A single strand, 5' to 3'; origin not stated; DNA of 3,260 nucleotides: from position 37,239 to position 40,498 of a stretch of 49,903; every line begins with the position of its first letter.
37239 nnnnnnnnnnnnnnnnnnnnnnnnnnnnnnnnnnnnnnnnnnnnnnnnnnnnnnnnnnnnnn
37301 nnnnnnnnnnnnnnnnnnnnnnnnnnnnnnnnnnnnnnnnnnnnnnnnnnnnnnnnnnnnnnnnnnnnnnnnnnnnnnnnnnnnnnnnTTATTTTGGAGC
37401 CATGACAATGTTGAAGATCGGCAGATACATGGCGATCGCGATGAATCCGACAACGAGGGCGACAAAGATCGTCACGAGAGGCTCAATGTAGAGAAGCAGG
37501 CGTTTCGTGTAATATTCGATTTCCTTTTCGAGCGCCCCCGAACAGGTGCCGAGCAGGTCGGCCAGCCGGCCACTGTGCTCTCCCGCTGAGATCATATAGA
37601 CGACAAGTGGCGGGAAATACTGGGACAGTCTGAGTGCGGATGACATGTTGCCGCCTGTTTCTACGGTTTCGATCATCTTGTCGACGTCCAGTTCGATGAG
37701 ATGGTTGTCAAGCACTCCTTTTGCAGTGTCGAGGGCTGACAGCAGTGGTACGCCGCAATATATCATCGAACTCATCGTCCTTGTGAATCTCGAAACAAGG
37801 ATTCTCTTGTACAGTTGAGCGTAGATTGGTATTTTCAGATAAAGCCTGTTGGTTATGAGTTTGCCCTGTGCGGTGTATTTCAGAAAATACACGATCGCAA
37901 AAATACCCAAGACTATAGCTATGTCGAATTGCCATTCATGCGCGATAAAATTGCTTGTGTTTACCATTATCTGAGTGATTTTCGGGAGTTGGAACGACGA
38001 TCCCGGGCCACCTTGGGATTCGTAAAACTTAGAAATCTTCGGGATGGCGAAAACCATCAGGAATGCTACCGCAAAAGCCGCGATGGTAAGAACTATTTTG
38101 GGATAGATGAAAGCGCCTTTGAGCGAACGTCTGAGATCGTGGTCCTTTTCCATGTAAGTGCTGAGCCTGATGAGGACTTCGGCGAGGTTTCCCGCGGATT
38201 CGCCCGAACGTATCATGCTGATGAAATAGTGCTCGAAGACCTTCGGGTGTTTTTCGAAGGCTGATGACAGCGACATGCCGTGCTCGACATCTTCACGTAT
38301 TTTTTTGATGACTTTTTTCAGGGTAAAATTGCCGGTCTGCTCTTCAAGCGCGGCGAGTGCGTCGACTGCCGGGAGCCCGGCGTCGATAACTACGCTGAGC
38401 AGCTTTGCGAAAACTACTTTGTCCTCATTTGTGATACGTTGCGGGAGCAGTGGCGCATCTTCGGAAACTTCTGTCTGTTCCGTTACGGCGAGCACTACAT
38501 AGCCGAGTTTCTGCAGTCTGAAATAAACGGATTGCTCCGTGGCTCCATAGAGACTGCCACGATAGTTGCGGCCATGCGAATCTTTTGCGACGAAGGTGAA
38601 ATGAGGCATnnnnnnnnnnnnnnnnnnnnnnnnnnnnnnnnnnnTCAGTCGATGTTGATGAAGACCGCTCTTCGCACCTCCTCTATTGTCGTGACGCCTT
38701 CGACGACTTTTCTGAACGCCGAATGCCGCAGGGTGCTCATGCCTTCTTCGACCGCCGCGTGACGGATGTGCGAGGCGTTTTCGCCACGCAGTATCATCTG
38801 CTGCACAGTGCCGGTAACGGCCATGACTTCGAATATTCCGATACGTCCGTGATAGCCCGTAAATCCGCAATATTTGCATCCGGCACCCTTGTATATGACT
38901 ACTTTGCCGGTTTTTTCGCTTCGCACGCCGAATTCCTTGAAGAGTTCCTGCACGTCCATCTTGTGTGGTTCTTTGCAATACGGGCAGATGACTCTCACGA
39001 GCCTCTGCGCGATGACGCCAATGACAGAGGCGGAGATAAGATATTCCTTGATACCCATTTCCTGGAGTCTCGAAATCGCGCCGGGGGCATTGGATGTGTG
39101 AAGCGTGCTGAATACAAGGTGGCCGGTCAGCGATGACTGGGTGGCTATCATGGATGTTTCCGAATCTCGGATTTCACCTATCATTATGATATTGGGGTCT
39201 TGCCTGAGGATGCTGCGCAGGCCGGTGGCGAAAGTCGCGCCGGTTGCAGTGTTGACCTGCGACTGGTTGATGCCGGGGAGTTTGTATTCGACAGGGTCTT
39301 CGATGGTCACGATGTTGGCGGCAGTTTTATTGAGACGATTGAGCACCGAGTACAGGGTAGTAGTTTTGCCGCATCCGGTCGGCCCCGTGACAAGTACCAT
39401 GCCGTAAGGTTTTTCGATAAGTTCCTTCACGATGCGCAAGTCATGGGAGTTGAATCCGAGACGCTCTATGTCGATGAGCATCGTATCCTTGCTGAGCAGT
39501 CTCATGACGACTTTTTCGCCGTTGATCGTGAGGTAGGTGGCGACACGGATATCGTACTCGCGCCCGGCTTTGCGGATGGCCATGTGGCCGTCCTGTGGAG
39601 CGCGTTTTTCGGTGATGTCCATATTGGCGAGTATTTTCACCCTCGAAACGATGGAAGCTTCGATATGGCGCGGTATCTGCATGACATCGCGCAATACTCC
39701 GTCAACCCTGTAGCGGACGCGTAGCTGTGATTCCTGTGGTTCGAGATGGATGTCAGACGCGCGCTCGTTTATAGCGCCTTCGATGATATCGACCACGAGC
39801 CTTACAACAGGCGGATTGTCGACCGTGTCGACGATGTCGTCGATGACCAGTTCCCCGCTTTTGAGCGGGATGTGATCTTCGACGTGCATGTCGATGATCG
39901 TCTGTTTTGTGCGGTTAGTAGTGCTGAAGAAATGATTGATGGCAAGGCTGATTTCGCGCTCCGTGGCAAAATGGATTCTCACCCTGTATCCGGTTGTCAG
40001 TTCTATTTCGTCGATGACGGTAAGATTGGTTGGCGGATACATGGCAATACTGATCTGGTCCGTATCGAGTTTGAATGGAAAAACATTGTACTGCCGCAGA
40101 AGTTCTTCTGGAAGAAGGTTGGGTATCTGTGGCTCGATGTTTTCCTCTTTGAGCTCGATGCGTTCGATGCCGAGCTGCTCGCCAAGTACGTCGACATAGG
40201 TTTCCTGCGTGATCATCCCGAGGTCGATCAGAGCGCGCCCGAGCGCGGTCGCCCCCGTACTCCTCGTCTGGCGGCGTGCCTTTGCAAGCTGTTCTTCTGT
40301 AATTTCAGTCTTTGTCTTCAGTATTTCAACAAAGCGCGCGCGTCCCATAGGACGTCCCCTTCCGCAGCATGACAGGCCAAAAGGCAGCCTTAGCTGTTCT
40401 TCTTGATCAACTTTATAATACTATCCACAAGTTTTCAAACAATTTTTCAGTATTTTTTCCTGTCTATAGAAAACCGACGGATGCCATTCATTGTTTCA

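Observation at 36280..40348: pilB-pilC translationally coupled to a GT-C PIG-V-like glycosyltransferase, with no pilin, PilMNOPQ or PilT genes nearby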

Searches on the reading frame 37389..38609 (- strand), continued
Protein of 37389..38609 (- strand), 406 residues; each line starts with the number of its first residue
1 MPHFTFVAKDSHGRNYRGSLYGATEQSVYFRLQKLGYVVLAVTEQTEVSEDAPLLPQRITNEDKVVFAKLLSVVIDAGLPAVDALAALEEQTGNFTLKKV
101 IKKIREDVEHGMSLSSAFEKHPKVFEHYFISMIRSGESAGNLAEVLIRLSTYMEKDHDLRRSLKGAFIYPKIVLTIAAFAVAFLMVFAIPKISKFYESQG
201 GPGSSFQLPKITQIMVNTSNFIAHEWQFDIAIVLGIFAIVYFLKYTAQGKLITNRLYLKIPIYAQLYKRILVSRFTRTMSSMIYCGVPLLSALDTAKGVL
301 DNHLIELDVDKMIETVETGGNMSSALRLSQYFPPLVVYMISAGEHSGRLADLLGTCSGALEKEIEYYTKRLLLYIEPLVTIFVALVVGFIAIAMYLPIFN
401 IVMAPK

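Call 65: find_encoding_contigs(protein=P0127, flank=8000, max_places=2)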
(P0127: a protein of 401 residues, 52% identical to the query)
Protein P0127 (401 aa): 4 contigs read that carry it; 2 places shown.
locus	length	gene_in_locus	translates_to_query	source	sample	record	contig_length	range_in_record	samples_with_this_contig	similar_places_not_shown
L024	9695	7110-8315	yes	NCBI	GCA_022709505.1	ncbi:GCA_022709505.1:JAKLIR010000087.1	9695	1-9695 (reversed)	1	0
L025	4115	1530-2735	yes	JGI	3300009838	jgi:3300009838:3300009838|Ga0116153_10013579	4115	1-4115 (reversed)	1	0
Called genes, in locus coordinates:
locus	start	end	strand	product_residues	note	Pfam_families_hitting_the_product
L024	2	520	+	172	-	?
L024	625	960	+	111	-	-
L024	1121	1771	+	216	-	PF00583:Acetyltransf_1, PF13508:Acetyltransf_7, PF13673:Acetyltransf_10, PF08445:FR47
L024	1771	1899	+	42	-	-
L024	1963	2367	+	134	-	PF00072:Response_reg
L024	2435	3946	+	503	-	PF00672:HAMP, PF00989:PAS (weak), PF13426:PAS_9, PF00512:HisKA, PF02518:HATPase_c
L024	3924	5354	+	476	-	PF00072:Response_reg, PF00158:Sigma54_activat, PF14532:Sigma54_activ_2, PF07728:AAA_5 (weak), PF25601:AAA_lid_14, PF02954:HTH_8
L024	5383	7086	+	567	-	PF05157:MshEN, PF00437:T2SSE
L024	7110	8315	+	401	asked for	PF00482:T2SSF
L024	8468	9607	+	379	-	PF01408:GFO_IDH_MocA, PF22725:GFO_IDH_MocA_C3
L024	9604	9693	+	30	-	?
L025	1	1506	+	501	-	?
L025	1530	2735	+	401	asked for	PF00482:T2SSF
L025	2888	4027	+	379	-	PF01408:GFO_IDH_MocA, PF22725:GFO_IDH_MocA_C3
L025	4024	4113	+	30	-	?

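Call 70: search_protein_families(library=pfam, proteins=[L022:798-2561:-], max_evalue=0.0001)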
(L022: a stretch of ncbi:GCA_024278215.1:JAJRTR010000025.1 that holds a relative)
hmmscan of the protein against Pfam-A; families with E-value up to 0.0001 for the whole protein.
L022:798-2561:- (587 aa): 1 family
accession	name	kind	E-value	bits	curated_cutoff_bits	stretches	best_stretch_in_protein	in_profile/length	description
PF13231.12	PMT_2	-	2.9e-05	24.8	26.1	1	72-208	4-132/160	Dolichyl-phosphate-mannose-protein mannosyltransferase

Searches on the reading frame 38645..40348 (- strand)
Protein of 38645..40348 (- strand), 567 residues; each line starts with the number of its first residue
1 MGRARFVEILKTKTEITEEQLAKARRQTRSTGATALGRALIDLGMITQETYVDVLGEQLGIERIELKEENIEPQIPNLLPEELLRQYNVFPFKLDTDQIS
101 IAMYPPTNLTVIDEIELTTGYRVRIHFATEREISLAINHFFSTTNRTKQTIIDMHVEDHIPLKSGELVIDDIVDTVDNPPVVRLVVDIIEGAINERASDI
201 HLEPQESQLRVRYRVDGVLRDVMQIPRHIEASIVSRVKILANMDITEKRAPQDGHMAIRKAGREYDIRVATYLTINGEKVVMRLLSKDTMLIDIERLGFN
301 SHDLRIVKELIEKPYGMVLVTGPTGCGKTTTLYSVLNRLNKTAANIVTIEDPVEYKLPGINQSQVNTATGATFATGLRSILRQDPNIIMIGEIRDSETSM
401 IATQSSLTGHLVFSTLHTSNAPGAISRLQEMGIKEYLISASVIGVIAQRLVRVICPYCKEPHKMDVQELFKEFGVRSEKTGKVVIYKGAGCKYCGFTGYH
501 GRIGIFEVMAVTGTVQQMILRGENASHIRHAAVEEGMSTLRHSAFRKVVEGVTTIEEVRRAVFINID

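Call 5: search_protein_families(library=pfam, proteins=[window:38645-40348:-], max_evalue=0.01)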
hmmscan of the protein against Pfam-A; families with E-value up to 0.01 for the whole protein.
window:38645-40348:- (567 aa): 14 families
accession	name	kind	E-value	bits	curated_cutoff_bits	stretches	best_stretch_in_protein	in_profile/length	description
PF00437.27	T2SSE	-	4.5e-130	434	24.9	1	176-560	3-370/370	Type II/IV secretion system protein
PF05157.20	MshEN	-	3.5e-18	65.8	23.1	1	59-144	1-87/90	MshEN domain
PF13401.12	AAA_22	-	6.9e-05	23.6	27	1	315-355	5-45/130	AAA domain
PF01637.24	ATPase_2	-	0.00015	22.1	33.2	1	303-355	7-60/225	ATPase domain predominantly from Archaea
PF13086.12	AAA_11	-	0.00029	21.1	27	1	299-342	2-44/257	AAA domain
PF13191.12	AAA_16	-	0.0004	21.4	32.6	1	314-363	24-64/167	AAA ATPase domain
PF00004.35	AAA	-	0.00046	21.1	21.2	1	318-394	1-67/131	ATPase family associated with various cellular activities (AAA)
PF13173.12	AAA_14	-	0.00059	20.3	27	1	317-358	4-46/129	AAA domain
PF20720.3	nSTAND3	-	0.00084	19.5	27.2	1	315-355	17-57/155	Novel STAND NTPase 3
PF25199.1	nSTAND_NTPase5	-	0.0011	19.2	34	1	307-350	29-77/145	Novel STAND NTPase 5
PF12775.13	AAA_7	-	0.0015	18.6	25.8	1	316-349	34-67/181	P-loop containing dynein motor region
PF03215.21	Rad17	-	0.0034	17.8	23.8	1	312-360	42-87/186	Rad17 P-loop domain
PF13604.12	AAA_30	-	0.0045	17.2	27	0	305-343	8-46/191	AAA domain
PF13245.12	AAA_19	-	0.01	16.5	25.1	0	316-344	12-42/134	AAA domain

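Call 7: search_protein_families(library=ncbifam, proteins=[window:38645-40348:-], max_evalue=0.01)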
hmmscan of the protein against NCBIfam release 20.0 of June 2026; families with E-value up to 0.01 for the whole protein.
window:38645-40348:- (567 aa): 29 families (the best 25 are shown)
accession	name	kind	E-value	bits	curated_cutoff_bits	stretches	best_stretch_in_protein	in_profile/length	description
TIGR02538.1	type_IV_pilB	equivalog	1.1e-176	588.8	675.65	1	6-561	2-561/564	type IV-A pilus assembly ATPase PilB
TIGR02533.1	type_II_gspE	equivalog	1.4e-173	578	630.25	1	79-560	4-484/486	type II secretion system ATPase GspE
NF053534.1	T4PilAsmATPsTfpB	equivalog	6.3e-140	467.3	850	1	73-562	91-582/584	type IV pilus assembly ATPase TfpB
NF007755.0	PRK10436.1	equivalog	4.5e-134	447.6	617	1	82-562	12-459/465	type II secretion system protein GspE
NF041000.1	ATPase_ComGA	equivalog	2.4e-78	262.8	300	1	187-452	2-266/267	competence type IV pilus ATPase ComGA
TIGR01420.1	pilT_fam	subfamily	1.7e-54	185.3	319.1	1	186-452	3-269/343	PilT/PilU family type 4a pilus ATPase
TIGR02525.1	plasmid_TraJ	equivalog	2.2e-23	82.9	368.3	1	292-432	130-273/372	plasmid transfer ATPase TraJ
TIGR02524.1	dot_icm_DotB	equivalog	1.2e-19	70.7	463.3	1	309-430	128-258/358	Dot/Icm type IV secretion system ATPase DotB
NF058587.1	archaellum_moto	equivalog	3.5e-17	62.3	550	1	318-432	278-397/527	archaellum flagellar ATPase motor FlaI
TIGR02782.1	TrbB_P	equivalog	2e-15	56.9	304.55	1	318-471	139-292/303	P-type conjugative transfer ATPase TrbB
NF012033.0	PRK15489.1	equivalog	2.3e-12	45.9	537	1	3-150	490-636/703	glycosyl transferase family protein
NF010469.0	PRK13894.1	subfamily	3.1e-12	46.5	508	1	316-474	150-309/320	conjugal transfer ATPase TrbB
TIGR02788.1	VirB11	equivalog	1.2e-11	44.2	249.95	1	317-434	146-268/308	P-type DNA transfer ATPase VirB11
NF008411.1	PRK11234.1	equivalog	2.5e-11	42.7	1170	1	8-150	486-626/723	cyclic di-3',5'-guanylate-activated glycosyltransferase NfrB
NF010407.0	PRK13833.1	subfamily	5.8e-11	42.4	499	1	302-432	132-263/323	conjugal transfer protein TrbB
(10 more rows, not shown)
